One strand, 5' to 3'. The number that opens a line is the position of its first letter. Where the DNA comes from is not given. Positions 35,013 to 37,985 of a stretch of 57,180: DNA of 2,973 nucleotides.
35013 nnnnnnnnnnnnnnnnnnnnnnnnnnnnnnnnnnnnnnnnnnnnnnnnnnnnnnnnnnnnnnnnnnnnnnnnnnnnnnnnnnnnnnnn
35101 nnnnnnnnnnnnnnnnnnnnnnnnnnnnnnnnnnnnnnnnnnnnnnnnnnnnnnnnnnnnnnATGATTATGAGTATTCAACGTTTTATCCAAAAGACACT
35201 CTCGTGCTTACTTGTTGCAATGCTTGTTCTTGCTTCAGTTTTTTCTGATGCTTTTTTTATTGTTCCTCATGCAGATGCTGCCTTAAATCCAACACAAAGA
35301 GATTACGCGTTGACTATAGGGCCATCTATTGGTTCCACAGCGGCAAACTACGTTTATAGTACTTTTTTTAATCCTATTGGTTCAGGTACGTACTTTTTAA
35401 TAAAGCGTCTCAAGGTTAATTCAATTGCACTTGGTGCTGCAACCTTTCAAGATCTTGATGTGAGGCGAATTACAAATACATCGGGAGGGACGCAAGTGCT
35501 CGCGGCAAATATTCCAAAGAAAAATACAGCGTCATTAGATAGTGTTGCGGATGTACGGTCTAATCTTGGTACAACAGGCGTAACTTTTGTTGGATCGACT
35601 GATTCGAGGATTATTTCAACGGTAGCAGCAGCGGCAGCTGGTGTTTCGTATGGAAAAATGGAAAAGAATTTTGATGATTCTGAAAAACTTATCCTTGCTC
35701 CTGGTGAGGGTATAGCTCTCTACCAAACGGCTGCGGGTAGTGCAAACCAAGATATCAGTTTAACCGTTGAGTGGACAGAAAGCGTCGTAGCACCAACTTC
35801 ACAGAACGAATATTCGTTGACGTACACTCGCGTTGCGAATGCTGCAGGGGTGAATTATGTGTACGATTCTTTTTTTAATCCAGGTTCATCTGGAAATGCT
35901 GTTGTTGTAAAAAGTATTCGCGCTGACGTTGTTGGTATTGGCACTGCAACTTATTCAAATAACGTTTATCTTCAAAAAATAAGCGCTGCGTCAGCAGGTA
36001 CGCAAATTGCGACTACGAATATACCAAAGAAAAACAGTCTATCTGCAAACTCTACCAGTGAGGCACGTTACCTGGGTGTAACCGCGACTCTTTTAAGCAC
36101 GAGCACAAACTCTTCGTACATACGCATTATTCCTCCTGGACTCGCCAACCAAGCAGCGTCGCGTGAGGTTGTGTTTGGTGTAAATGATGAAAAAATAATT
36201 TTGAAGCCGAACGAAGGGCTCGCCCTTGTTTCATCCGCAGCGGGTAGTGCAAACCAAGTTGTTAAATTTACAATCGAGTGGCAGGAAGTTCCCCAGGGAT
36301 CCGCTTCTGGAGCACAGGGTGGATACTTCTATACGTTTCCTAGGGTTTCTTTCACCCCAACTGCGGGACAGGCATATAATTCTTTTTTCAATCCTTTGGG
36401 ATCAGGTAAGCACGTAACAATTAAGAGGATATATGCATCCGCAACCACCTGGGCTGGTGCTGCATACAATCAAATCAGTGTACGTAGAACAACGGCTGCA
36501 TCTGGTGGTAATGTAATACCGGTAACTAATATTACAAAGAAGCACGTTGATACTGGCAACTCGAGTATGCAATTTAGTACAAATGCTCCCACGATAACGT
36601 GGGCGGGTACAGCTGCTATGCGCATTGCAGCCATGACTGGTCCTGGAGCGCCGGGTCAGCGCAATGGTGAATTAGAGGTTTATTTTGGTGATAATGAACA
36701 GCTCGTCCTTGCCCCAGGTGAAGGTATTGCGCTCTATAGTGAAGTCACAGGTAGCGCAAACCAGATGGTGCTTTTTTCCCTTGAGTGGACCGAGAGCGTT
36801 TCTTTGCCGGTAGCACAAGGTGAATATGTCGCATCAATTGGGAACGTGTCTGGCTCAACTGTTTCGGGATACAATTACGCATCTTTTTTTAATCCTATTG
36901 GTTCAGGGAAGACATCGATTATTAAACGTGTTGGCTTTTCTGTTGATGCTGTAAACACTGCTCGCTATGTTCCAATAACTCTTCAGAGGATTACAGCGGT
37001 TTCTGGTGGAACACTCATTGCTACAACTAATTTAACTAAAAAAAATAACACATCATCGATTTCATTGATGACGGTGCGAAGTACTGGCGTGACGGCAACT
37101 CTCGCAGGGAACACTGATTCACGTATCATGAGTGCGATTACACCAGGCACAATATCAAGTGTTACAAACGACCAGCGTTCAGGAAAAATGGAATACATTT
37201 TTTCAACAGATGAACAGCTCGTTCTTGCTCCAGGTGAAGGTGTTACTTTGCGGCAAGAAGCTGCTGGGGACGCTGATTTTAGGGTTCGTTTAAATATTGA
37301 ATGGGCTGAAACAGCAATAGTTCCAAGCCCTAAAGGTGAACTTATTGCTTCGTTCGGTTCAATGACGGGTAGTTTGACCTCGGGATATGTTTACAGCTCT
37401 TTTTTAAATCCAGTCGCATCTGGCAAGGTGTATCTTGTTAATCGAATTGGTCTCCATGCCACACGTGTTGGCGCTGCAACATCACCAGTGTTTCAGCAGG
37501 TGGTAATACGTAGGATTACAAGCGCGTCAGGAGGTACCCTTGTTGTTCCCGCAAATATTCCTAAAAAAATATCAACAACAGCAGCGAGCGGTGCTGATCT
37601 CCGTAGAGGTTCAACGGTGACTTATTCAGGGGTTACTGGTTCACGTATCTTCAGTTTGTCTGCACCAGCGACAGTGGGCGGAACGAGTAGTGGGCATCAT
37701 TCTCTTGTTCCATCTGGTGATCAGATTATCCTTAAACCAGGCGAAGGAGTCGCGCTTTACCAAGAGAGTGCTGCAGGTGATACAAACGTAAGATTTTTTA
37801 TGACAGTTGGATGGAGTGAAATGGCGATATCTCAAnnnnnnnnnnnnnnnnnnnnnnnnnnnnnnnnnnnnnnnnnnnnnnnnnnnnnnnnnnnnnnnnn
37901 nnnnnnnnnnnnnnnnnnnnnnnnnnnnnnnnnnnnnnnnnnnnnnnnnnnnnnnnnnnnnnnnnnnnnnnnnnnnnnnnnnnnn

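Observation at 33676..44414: Seven-gene operon made entirely of secreted or anchored proteins with no recognisable enzymes: candidate cell-surface attachment apparatus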

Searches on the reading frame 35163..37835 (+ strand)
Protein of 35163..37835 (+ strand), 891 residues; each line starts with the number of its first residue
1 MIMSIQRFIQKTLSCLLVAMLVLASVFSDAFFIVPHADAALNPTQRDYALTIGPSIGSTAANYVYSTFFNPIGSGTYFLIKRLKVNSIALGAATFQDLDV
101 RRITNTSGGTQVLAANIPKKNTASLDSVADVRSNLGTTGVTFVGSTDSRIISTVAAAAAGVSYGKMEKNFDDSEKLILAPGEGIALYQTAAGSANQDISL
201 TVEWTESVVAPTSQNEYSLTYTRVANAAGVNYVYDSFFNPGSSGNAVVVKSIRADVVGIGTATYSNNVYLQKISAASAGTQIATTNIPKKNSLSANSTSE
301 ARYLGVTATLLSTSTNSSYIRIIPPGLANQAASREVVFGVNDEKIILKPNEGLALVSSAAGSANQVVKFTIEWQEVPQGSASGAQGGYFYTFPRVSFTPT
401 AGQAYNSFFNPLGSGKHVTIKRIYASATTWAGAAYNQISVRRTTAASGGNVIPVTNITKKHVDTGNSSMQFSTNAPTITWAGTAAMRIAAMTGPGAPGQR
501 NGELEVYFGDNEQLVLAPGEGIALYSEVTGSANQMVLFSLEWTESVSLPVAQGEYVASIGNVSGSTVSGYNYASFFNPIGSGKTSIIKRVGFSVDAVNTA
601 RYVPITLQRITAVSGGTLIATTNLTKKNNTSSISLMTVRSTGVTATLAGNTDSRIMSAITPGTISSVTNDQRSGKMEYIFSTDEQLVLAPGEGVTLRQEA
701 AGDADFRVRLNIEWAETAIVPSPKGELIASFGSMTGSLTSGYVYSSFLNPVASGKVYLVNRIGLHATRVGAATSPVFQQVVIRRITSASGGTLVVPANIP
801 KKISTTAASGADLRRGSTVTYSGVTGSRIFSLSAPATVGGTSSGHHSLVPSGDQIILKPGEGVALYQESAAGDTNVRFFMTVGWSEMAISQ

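Call 75: predict_structure(alignment_id=A7)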
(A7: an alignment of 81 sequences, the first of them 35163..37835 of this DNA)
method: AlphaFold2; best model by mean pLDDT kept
length: 891 residues; sequences in the alignment: 81
mean_pLDDT: 91.3   pTM: 0.88
mean pLDDT of the five models: 91.3, 90.6, 90.2, 88.9, 88.6
residues with pLDDT >= 90: 690; 70-90: 163; 50-70: 24; < 50: 14
segments of 3 or more residues with pLDDT < 50: 29-40
pLDDT, mean of each block of 10 residues (from residue 1): 74 88 62 39 79 91 97 96 90 93 95 89 89 93 94 91 87 92 96 92 93 96 91 97 96 95 91 96 97 96 95 91 92 93 96 96 94 96 96 96 97 97 96 95 97 96 96 97 95 91 91 97 97 96 96 96 95 97 96 93 96 96 96 97 95 93 83 87 90 97 96 95 91 89 94 90 89 79 93 94 93 94 82 83 59 80 88 88 86 47
secondary structure, 60 per line:
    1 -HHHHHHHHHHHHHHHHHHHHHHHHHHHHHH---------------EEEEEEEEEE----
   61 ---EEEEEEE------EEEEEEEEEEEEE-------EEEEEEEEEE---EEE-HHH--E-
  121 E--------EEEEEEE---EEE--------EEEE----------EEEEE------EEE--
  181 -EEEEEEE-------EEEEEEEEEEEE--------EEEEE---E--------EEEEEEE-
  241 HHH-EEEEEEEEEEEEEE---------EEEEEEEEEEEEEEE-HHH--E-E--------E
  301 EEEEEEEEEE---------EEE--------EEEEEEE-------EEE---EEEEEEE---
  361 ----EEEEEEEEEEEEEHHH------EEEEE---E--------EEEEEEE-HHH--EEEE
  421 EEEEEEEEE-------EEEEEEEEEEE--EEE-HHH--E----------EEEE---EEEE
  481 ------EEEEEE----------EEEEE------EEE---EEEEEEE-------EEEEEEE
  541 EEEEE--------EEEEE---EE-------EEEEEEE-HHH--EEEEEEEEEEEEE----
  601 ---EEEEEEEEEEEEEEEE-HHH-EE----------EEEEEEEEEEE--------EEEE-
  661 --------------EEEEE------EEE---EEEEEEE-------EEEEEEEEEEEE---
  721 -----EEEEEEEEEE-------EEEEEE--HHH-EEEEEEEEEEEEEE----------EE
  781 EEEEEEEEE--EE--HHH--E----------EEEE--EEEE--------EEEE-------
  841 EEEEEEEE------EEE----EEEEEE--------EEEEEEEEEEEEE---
elements in order (helices of 4 or more, strands of 3 or more residues): H2-31 E47-56 E64-70 E77-89 E97-106 E110-112 E130-136 E140-142 E151-154 E165-169 E176-178 E182-188 E196-207 E216-220 E233-239 E245-258 E268-282 E300-310 E320-322 E331-337 E345-347 E351-357 E365-377 E387-391 E404-410 E417-429 E437-447 E450-452 E470-473 E477-480 E487-492 E503-507 E514-516 E520-526 E534-545 E554-558 E571-577 E584-596 E604-619 E637-647 E656-659 E675-679 E686-688 E692-698 E706-717 E726-735 E743-748 E755-768 E779-789 E812-815 E818-821 E830-833 E841-848 E855-857 E862-867 E876-888

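Call 77: fold_search(model_id=the predicted structure, library=pdb)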
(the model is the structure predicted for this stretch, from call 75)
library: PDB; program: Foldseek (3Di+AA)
matches with E <= 10: 929; with E <= 0.001: 26
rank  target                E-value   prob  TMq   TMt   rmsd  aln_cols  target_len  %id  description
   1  5hkj                  1.8e-07  0.99  0.16  0.30  15.2       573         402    8  Single Chain Recombinant Globular Head of the Complement System Protein C1q (released 2016-03-02)
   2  5b4x_A                4.0e-06  0.41  0.12  0.14  25.4       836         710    8  Crystal structure of the ApoER2 ectodomain in complex with the Reelin R56 fragment (released 2017-04-26)
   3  5b4x_C                9.3e-06  0.28  0.11  0.13  25.2       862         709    8  Crystal structure of the ApoER2 ectodomain in complex with the Reelin R56 fragment (released 2017-04-26)
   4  2qql_A                1.5e-05  0.30  0.10  0.14  25.7       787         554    7  Neuropilin-2 a1a2b1b2 Domains in Complex with a Semaphorin-Blocking Fab (released 2007-11-20)
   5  3a7q_A                1.8e-05  0.28  0.11  0.13  24.9       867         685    8  Structural basis for specific recognition of reelin by its receptors (released 2010-03-23)
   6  3kq4_B                5.3e-05  0.23  0.10  0.15  23.2       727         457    8  Structure of Intrinsic Factor-Cobalamin bound to its receptor Cubilin (released 2010-03-09)
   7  5j7u_E                7.8e-05  0.13  0.10  0.13  34.2       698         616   10  Faustovirus major capsid protein (released 2016-05-18)
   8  4u48                  1.8e-04  0.04  0.08  0.06  34.2      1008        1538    9  Crystal structure of Salmonella alpha-2-macroglobulin (released 2014-09-17)
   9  1w8x_C                1.9e-04  0.66  0.15  0.29  14.3       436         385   11  Structural analysis of PRD1 (released 2004-11-11)
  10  1w8x_F                2.9e-04  0.66  0.15  0.29  14.5       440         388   11  Structural analysis of PRD1 (released 2004-11-11)
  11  3j31_P                3.0e-04  0.38  0.12  0.21  20.0       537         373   11  Life in the extremes: atomic structure of Sulfolobus Turreted Icosahedral Virus (released 2013-05-01)
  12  1w8x_A                3.3e-04  0.60  0.15  0.29  15.5       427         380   12  Structural analysis of PRD1 (released 2004-11-11)
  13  7kwb_B                3.3e-04  0.38  0.09  0.18  19.7       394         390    8  Surface glycan-binding protein B from Bacteroides thetaiotaomicron (released 2021-02-17)
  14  1w8x_E                4.2e-04  0.60  0.15  0.29  14.2       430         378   11  Structural analysis of PRD1 (released 2004-11-11)
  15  1gw8_A                4.2e-04  0.57  0.15  0.29  15.4       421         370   11  quasi-atomic resolution model of bacteriophage PRD1 sus607 mutant, obtained by combined cryo-EM and X-ray crystallogra (released 2002-03-15)
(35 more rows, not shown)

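Call 85: fold_search(model_id=the predicted structure, library=viral)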
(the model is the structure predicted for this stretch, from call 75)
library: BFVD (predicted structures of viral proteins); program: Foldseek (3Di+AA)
matches with E <= 10: 1441; with E <= 0.001: 126
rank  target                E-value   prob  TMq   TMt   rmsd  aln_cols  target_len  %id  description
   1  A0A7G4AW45            8.3e-13  1.00  0.16  0.54   3.9       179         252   25  Uncharacterized protein [Streptomyces phage Coruscant]
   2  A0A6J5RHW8            3.8e-11  0.99  0.12  0.09  39.3       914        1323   10  Uncharacterized protein [uncultured Caudovirales phage]
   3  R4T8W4                1.5e-09  1.00  0.14  0.20  24.9       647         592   10  Uncharacterized protein [Halogranum tailed virus 1]
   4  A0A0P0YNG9            3.3e-09  1.00  0.14  0.21  34.1       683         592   11  (no name in the UniProt tables at hand)
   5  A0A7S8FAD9            5.8e-09  0.99  0.18  0.13  27.4       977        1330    8  Polyprotein 2 [Grapevine nepovirus A]
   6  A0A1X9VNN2            6.6e-09  1.00  0.14  0.21  25.1       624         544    9  Uncharacterized protein [Mimivirus AB-566-O17]
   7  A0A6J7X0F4            2.3e-08  0.47  0.11  0.07  34.1      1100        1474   10  Virion structural protein [uncultured Caudovirales phage]
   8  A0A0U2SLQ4            3.3e-08  0.41  0.10  0.10  35.5      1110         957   10  Polyprotein [Currant latent virus]
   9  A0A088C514            6.4e-08  1.00  0.15  0.41  22.1       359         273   12  (no name in the UniProt tables at hand)
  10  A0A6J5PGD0            6.8e-08  1.00  0.14  0.46   6.9       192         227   18  Uncharacterized protein [uncultured Caudovirales phage]
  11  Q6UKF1                1.0e-07  1.00  0.15  0.40  26.6       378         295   14  Gp01 [Burkholderia phage Bcep43]
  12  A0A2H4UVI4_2          1.2e-07  0.89  0.13  0.09  42.1       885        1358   10  Membrane associated protein [Bodo saltans virus]
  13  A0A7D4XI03            1.8e-07  0.93  0.14  0.15  25.8       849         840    8  Structural polyprotein [PNG bee virus 11]
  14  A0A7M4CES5            2.2e-07  0.99  0.12  0.18  23.0       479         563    9  Uncharacterized protein [Pyramimonas orientalis virus 01B]
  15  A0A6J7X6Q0            2.3e-07  1.00  0.13  0.20  21.8       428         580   13  Uncharacterized protein [uncultured Caudovirales phage]
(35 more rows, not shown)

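Call 100: search_protein_families(library=phrogs, proteins=[window:35163-37835:+], max_evalue=0.01)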
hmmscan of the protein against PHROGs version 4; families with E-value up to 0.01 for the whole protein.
window:35163-37835:+ (891 aa): 1 family
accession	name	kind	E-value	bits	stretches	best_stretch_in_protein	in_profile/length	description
phrog_5335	-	unknown function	4.9e-10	40.4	0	782-884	84-181/191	-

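Call 105: search_protein_representatives(protein=window:35163-37835:+)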
Query: 891 residues. Proteins with E-value up to 0.001 (for the whole library): 167; up to 1e-10: 68; up to 1e-30: 43. The best 150 are listed.
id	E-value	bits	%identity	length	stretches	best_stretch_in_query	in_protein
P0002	0.0e+00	1196.3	65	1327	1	7-891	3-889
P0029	2.3e-220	750.6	47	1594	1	17-889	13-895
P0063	1.6e-214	731.3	46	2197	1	35-888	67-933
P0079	8.9e-213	725.5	47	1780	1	34-889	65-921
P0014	2.2e-212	724.2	46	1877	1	36-889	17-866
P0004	8.3e-210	715.7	45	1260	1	11-891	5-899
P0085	6.7e-207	706.1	45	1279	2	32-718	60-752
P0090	2.4e-205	700.9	44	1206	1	21-887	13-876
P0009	1.7e-203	694.8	43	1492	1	15-887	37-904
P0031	5.9e-196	669.8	43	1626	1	21-886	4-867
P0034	3.0e-195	667.5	45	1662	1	34-890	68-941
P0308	6.6e-195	666.4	41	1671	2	37-770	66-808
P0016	1.7e-194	665.0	43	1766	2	7-716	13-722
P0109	9.4e-192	656.0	42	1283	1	32-890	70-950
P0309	2.5e-190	651.2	44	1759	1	29-890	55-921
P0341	4.3e-25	104.8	40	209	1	551-718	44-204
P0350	1.5e-15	73.2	35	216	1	548-718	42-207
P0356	3.0e-12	62.3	34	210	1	46-206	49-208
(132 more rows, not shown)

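Call 106: find_encoding_contigs(protein=P0341, flank=8000, max_places=3)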
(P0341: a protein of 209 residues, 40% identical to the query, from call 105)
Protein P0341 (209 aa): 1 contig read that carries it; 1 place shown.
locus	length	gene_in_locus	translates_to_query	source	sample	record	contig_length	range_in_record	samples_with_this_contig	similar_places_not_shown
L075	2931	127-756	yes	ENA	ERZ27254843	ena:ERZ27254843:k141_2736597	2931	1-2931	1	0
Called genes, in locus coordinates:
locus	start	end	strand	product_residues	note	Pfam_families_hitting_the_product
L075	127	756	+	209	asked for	-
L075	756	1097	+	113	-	-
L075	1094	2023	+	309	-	-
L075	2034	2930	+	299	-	?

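Call 107: find_encoding_contigs(protein=P0350, flank=8000, max_places=2)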
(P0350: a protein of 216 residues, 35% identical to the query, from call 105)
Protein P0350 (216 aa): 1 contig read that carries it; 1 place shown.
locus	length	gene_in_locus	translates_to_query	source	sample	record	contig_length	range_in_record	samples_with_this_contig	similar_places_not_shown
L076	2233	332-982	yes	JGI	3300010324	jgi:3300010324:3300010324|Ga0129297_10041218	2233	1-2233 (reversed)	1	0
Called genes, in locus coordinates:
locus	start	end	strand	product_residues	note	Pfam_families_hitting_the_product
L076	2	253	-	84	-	?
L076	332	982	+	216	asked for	-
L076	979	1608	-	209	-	PF03452:Anp1 (faint)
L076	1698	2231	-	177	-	?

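Call 108: find_encoding_contigs(protein=P0356, flank=8000, max_places=2)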
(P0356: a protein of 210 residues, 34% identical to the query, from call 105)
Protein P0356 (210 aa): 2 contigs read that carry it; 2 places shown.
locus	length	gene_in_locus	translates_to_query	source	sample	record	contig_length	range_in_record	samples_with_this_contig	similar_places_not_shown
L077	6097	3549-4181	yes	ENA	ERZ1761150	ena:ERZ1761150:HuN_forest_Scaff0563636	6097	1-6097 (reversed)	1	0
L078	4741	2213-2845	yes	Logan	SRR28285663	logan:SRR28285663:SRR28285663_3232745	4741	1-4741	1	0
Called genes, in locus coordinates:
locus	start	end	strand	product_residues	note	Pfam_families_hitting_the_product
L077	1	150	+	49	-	?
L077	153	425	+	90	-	-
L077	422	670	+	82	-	-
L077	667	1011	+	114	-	-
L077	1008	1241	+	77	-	PF11195:Tad2-like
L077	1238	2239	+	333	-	PF01370:Epimerase, PF02719:Polysacc_synt_2, PF04321:RmlD_sub_bind, PF01073:3Beta_HSD, PF13460:NAD_binding_10, PF16363:GDP_Man_Dehyd, PF07993:NAD_binding_4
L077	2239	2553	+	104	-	-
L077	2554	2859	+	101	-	-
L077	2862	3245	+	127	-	-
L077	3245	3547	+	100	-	-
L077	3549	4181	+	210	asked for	-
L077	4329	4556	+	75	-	-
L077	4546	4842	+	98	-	-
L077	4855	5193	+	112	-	-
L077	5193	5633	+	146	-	-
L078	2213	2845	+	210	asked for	-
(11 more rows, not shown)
